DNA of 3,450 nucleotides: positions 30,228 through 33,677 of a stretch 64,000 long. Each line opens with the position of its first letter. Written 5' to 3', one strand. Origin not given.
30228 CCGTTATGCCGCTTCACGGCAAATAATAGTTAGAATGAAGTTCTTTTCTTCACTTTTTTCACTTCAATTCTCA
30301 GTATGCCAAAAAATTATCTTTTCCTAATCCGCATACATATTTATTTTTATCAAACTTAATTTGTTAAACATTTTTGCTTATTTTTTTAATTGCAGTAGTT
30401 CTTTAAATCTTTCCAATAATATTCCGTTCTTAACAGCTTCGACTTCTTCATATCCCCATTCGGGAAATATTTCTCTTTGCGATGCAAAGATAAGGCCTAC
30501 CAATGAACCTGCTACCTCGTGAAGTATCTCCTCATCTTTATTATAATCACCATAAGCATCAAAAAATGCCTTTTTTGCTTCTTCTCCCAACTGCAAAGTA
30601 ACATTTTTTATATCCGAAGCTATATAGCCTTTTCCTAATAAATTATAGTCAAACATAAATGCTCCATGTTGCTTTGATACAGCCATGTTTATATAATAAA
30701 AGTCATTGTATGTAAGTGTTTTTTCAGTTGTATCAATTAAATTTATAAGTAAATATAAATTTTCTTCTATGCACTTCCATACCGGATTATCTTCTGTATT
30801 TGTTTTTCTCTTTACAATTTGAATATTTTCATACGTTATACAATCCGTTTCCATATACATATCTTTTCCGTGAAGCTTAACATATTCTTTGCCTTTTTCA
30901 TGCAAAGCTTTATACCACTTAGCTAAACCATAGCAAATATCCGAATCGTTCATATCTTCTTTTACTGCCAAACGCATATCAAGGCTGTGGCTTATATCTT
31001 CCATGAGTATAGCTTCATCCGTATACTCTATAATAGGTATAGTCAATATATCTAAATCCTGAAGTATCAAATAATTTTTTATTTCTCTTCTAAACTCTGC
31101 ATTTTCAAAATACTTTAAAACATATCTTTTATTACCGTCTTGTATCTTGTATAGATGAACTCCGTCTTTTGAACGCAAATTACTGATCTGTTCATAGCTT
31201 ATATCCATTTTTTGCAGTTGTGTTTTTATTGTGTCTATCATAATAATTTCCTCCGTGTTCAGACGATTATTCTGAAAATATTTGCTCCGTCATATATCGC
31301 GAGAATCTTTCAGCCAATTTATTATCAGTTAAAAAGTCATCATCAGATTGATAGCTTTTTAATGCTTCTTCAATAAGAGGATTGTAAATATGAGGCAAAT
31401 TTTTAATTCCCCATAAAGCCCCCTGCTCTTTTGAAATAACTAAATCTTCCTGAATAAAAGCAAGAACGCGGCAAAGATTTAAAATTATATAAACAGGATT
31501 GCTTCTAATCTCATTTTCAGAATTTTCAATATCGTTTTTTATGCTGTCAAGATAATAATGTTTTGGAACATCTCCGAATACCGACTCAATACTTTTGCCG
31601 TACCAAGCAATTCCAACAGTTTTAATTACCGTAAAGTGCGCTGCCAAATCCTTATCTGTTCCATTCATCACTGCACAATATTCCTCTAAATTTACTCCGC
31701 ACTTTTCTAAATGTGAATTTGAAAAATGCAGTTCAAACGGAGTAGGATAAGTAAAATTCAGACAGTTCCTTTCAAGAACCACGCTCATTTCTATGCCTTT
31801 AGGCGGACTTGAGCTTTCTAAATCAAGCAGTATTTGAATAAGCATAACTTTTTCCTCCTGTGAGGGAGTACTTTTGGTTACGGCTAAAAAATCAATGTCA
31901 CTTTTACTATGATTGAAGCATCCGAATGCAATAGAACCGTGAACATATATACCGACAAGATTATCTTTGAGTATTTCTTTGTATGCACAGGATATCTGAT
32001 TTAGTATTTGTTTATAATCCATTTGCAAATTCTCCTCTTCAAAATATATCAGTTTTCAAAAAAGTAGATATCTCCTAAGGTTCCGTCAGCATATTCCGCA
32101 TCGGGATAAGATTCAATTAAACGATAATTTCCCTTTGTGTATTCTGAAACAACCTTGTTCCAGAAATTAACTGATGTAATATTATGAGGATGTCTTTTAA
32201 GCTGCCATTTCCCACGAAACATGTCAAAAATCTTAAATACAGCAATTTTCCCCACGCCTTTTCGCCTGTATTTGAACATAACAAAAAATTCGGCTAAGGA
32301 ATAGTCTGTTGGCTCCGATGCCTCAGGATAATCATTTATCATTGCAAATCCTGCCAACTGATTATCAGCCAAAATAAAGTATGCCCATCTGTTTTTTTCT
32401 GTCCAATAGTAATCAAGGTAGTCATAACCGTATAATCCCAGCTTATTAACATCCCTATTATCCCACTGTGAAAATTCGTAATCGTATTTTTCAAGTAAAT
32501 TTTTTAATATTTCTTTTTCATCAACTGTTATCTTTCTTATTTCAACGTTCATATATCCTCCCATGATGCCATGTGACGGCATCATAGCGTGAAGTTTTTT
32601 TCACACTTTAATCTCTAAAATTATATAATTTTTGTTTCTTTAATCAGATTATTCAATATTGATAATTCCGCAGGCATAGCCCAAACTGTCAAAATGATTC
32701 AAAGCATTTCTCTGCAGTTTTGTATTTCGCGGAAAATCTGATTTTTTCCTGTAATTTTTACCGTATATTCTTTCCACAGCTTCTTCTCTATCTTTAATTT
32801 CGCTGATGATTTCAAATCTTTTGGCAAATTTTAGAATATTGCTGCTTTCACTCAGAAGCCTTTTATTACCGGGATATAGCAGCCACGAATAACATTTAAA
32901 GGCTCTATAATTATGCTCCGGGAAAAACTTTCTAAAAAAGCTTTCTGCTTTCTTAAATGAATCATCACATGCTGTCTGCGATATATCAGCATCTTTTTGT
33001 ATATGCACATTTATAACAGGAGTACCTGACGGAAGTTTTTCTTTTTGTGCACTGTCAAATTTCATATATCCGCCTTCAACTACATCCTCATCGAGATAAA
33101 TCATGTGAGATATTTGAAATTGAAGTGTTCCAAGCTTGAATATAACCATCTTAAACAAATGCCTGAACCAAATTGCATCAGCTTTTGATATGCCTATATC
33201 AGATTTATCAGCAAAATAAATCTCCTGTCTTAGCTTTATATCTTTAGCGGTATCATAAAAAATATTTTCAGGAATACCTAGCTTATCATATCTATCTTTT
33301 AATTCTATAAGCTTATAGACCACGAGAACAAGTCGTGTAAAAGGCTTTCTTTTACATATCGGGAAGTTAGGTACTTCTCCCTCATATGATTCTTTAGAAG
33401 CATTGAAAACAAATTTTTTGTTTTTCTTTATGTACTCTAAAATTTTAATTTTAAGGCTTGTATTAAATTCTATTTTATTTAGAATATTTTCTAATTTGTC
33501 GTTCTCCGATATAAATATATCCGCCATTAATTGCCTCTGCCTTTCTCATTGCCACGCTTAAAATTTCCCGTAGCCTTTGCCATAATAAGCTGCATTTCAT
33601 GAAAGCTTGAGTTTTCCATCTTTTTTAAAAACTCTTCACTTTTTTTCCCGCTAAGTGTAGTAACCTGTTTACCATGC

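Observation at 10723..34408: About 24-kb same-strand supercluster of GNAT acyltransferases mixed with antibiotic-modifying-type enzymes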

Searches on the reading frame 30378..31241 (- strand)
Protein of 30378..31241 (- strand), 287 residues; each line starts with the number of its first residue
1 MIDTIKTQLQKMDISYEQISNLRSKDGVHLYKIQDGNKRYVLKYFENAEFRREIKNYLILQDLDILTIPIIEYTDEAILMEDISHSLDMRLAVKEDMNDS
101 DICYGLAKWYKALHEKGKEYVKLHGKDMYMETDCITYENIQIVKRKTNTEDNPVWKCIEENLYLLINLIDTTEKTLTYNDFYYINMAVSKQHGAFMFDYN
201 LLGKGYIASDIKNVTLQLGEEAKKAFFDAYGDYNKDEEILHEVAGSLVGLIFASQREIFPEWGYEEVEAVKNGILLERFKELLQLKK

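Call 5: search_protein_families(library=pfam, proteins=[window:30378-31241:-], max_evalue=0.001)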
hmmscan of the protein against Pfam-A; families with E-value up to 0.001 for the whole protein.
window:30378-31241:- (287 aa): 0 families

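Call 6: search_protein_families(library=ncbifam, proteins=[window:30378-31241:-], max_evalue=0.001)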
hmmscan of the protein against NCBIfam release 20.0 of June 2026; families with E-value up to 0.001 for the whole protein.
window:30378-31241:- (287 aa): 0 families

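Call 37: search_solved_structures(query=window:30378-31241:-, max_evalue=10)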
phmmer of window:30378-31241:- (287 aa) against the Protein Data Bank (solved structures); distinct sequences matched with E-value up to 10: 0.

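Call 47: find_homologous_proteins(query=window:30378-31241:-, max_evalue=0.001)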
Query window:30378-31241:- (287 aa): 733 proteins with E <= 0.001 among 1360 candidates; the best 120 are listed.
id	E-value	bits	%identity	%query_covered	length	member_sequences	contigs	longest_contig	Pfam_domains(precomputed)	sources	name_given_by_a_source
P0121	9.7e-174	594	93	100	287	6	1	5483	PF05588.18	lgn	-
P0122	1.1e-139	483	76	98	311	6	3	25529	-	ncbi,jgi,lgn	-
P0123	2.0e-135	469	74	98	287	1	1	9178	-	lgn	-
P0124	3.7e-134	464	74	98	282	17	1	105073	-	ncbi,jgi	-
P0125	1.2e-133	463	72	99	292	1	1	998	-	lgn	-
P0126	1.2e-133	463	72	99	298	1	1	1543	-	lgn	-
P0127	9.7e-132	456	72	98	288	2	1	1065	-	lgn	-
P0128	1.8e-129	449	71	98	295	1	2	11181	PF01636.30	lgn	-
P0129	5.3e-129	448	71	99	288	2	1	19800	-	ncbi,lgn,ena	-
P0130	2.9e-104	366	61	97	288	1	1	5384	-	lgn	-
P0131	1.3e-103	364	60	98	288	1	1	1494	-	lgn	-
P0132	1.1e-102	361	57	98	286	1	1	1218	PF01636.30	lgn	-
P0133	1.1e-100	355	59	98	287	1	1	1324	-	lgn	-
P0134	1.6e-100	354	59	98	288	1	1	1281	-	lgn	-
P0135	2.3e-100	354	61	97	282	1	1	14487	-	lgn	-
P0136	2.0e-98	347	60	94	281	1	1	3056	PF01636.30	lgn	-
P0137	3.9e-97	343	59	94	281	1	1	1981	PF01636.30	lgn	-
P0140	2.2e-87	311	51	97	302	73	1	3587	PF01636.30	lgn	-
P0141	1.0e-86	309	50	97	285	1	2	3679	PF01636.30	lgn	-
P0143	3.1e-86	307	51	98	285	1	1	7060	PF01636.30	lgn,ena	-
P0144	4.8e-86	307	51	97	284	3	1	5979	PF01636.30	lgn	-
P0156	2.6e-78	281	48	99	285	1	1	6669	PF01636.30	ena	-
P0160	1.4e-77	279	49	98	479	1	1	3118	PF13847.13,PF00398.27,PF13489.13,PF02353.27,PF13649.13,PF08241.19,PF08242.19,PF01636.30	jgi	jgi:2-polyprenyl-3-methyl-5-hydroxy-6-metoxy-1,4-benzoquinol methylase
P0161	2.5e-77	278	50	98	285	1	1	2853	PF01636.30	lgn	-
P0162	3.3e-77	278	52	90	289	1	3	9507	PF01636.30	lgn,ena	-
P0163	3.5e-77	278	48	94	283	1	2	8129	PF01636.30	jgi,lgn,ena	-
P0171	1.1e-76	276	48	98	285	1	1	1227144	PF01636.30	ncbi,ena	-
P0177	4.7e-76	274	46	98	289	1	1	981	PF01636.30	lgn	-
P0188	3.1e-75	271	48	97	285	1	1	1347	PF01636.30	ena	-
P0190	3.3e-75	271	48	98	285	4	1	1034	PF01636.30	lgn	-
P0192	3.4e-75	271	47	93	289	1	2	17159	PF01636.30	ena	-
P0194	3.7e-75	271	48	93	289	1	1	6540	PF01636.30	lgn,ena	-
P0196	3.8e-75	271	46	96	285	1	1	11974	PF01636.30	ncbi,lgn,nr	ncbi:MAG: phosphotransferase [Clostridiales bacterium]|nr:phosphotransferase [Clostridiales bacteriu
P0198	4.1e-75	271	49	96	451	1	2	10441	PF13673.14,PF13508.14,PF00583.32,PF01636.30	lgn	-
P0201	4.6e-75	271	48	93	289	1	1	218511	PF01636.30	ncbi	-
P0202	4.8e-75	271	47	98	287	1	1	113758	PF01636.30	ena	-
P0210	7.7e-75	270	47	90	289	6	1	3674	PF01636.30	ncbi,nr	ncbi:MAG: hypothetical protein IJN81_12050 [Clostridia bacterium]|nr:hypothetical protein [Clostridi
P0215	1.5e-74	269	45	98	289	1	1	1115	PF01636.30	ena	-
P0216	1.5e-74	269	47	99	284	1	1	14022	PF01636.30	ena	-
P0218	1.7e-74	269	47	95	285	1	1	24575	PF01636.30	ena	-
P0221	2.2e-74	268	50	91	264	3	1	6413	PF01636.30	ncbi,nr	ncbi:MAG TPA: hypothetical protein PLV03_07785, partial [Clostridiales bacterium]|nr:hypothetical pr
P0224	2.3e-74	268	46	98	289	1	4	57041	PF01636.30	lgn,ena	-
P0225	2.6e-74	268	47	96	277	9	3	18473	PF01636.30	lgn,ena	-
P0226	2.6e-74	268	50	95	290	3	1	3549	PF01636.30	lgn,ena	-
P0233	6.5e-74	267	46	97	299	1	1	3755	PF01636.30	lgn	-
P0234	6.6e-74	267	47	90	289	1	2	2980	PF01636.30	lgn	-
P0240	1.1e-73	266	46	98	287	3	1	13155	PF01636.30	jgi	-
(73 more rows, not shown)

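Call 49: search_solved_structures(query=A5, max_evalue=1)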
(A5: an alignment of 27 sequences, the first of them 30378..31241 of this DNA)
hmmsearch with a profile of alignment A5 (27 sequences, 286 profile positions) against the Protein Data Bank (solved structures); distinct sequences matched with E-value up to 1: 1.
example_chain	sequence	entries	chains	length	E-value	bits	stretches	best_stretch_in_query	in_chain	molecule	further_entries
1euv_A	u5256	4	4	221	0.48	13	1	130-186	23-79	ULP1 PROTEASE | Ubiquitin-like-specific protease 1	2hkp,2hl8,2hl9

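Call 55: predict_structure(alignment_id=A5)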
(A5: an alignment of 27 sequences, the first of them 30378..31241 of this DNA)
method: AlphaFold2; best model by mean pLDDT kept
length: 287 residues; sequences in the alignment: 27
mean_pLDDT: 95.9   pTM: 0.90
mean pLDDT of the five models: 95.9, 95.8, 95.7, 94.9, 94.8
residues with pLDDT >= 90: 280; 70-90: 6; 50-70: 1; < 50: 0
segments of 3 or more residues with pLDDT < 50: none
pLDDT, mean of each block of 10 residues (from residue 1): 97 97 95 96 96 96 96 98 94 97 98 98 95 97 97 98 96 94 95 94 96 95 98 93 97 96 96 97 86
secondary structure, 60 per line:
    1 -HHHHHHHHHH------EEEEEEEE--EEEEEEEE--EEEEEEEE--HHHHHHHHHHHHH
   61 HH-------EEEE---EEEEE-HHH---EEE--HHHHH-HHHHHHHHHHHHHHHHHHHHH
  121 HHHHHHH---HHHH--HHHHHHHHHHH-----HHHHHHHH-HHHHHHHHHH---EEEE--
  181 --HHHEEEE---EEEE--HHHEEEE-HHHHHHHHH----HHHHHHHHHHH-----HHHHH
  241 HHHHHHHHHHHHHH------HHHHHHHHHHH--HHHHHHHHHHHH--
elements in order: H2-11 E18-25 E28-35 E38-45 H48-62 E70-73 E77-81 E89-91 H94-98 H100-127 H131-134 H137-147 H153-160 H162-171 E175-178 E186-189 E193-196 E202-205 H207-215 H220-230 H236-254 H261-271 H274-285

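Call 57: fold_search(model_id=the predicted structure, library=pdb)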
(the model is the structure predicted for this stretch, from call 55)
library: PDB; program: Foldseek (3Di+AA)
matches with E <= 10: 1711; with E <= 0.001: 410
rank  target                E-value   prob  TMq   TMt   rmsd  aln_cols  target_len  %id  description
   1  4r7b_B                2.4e-11  1.00  0.60  0.60   6.3       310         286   15  Crystal structure of pneumococcal LicA in complex with choline (released 2015-08-12)
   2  4r77_B                9.8e-11  1.00  0.61  0.62   5.5       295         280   14  Crystal structure of choline kinase LicA from Streptococcus pneumoniae (released 2015-08-12)
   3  4r77_A                1.9e-10  1.00  0.62  0.63   5.7       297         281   15  Crystal structure of choline kinase LicA from Streptococcus pneumoniae (released 2015-08-12)
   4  3i1a_B                9.3e-10  1.00  0.55  0.49   7.7       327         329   14  Crystal Structure of apo Spectinomycin Phosphotransferase, APH(9)-Ia (released 2010-01-19)
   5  3i1a_A                1.3e-09  1.00  0.57  0.51   7.8       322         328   15  Crystal Structure of apo Spectinomycin Phosphotransferase, APH(9)-Ia (released 2010-01-19)
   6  4r78                  1.7e-09  1.00  0.60  0.60   5.6       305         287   14  Crystal structure of LicA in complex with AMP (released 2015-08-12)
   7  3hav_A                2.5e-09  1.00  0.55  0.54   7.2       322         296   16  Structure of the streptomycin-ATP-APH(2")-IIa ternary complex (released 2009-11-17)
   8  7w1a_A                4.0e-09  1.00  0.60  0.60   6.7       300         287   15  Crystal Structure of MPH-E in complex with GMP and Azithromycin (released 2023-04-26)
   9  2qg7_B                4.3e-09  1.00  0.59  0.49   6.2       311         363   15  Plasmodium vivax ethanolamine kinase Pv091845 (released 2007-07-24)
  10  3i0o                  4.8e-09  1.00  0.53  0.48   8.2       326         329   13  Crystal Structure of Spectinomycin Phosphotransferase, APH(9)-Ia, in complex with ADP and Spectinomcyin (released 2010-01-19)
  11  4wh2                  8.7e-09  1.00  0.60  0.50   7.4       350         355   10  N-acetylhexosamine 1-kinase in complex with ADP (released 2015-02-18)
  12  3q2m                  8.7e-09  1.00  0.58  0.52   8.0       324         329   15  Crystal Structure of Spectinomycin Phosphotransferase, APH(9)-Ia, Protein Kinase Inhibitor CKI-7 Complex (released 2011-05-18)
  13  2qg7_D                1.0e-08  1.00  0.58  0.47   7.0       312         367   15  Plasmodium vivax ethanolamine kinase Pv091845 (released 2007-07-24)
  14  2qg7_E                1.1e-08  1.00  0.60  0.49   6.8       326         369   14  Plasmodium vivax ethanolamine kinase Pv091845 (released 2007-07-24)
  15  5uxb_A                1.2e-08  1.00  0.60  0.59   6.4       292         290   13  Crystal structure of macrolide 2'-phosphotransferase MphH from Brachybacterium faecium, apoenzyme (released 2017-07-26)
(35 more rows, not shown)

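Call 110: find_encoding_contigs(protein=P0171, flank=8000, max_places=1)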
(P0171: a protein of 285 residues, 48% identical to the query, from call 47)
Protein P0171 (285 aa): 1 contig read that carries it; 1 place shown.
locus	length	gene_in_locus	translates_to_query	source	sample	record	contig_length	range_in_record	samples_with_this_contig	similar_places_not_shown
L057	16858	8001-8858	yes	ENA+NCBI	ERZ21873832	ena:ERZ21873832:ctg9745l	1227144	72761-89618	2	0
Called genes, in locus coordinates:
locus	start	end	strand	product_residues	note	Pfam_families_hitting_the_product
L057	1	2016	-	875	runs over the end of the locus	PF01326:PPDK_N, PF00391:PEP-utilizers, PF02896:PEP-utilizers_C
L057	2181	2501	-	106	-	-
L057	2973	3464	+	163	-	PF07638:Sigma70_ECF (weak), PF04542:Sigma70_r2, PF08281:Sigma70_r4_2, PF04545:Sigma70_r4, PF13384:HTH_23 (weak)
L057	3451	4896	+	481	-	-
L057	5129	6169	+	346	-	PF08238:Sel1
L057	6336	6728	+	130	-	-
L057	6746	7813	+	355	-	-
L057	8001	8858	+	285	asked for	PF01636:APH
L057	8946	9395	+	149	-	PF00383:dCMP_cyt_deam_1, PF14437:MafB19-deam, PF14439:Bd3614-deam (weak)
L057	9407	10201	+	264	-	PF08282:Hydrolase_3, PF12710:HAD (faint), PF00702:Hydrolase (weak), PF05116:S6PP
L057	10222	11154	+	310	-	PF02603:Hpr_kinase_N, PF07475:Hpr_kinase_C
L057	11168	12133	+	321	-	PF00480:ROK, PF01869:BcrAD_BadFG (weak)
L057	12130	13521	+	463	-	PF01336:tRNA_anti-codon, PF00152:tRNA-synt_2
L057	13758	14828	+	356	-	PF00144:Beta-lactamase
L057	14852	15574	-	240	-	PF11967:RecO_N, PF02565:RecO_C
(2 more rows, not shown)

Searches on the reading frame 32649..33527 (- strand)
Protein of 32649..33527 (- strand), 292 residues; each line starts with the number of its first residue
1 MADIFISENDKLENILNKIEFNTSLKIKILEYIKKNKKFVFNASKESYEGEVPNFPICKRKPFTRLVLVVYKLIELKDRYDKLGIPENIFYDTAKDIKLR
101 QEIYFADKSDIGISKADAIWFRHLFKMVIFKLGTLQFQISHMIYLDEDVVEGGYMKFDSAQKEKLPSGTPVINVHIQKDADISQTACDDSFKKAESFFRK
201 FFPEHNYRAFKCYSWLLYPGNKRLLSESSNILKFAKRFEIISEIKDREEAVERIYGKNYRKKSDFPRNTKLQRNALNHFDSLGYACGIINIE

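Call 5: search_protein_families(library=pfam, proteins=[window:32649-33527:-], max_evalue=0.001)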
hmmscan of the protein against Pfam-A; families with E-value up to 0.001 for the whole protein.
window:32649-33527:- (292 aa): 2 families
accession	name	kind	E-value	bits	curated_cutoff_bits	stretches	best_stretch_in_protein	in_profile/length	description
PF18164.7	GNAT_C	-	7.1e-39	133.4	22.8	1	129-280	1-130/142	GNAT-like C-terminal domain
PF18082.7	NAT_N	-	2e-07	32.5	27.8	1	55-127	59-129/129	N-acyltransferase N-terminal domain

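Call 6: search_protein_families(library=ncbifam, proteins=[window:32649-33527:-], max_evalue=0.001)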
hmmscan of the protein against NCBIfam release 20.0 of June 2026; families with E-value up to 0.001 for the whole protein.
window:32649-33527:- (292 aa): 0 families
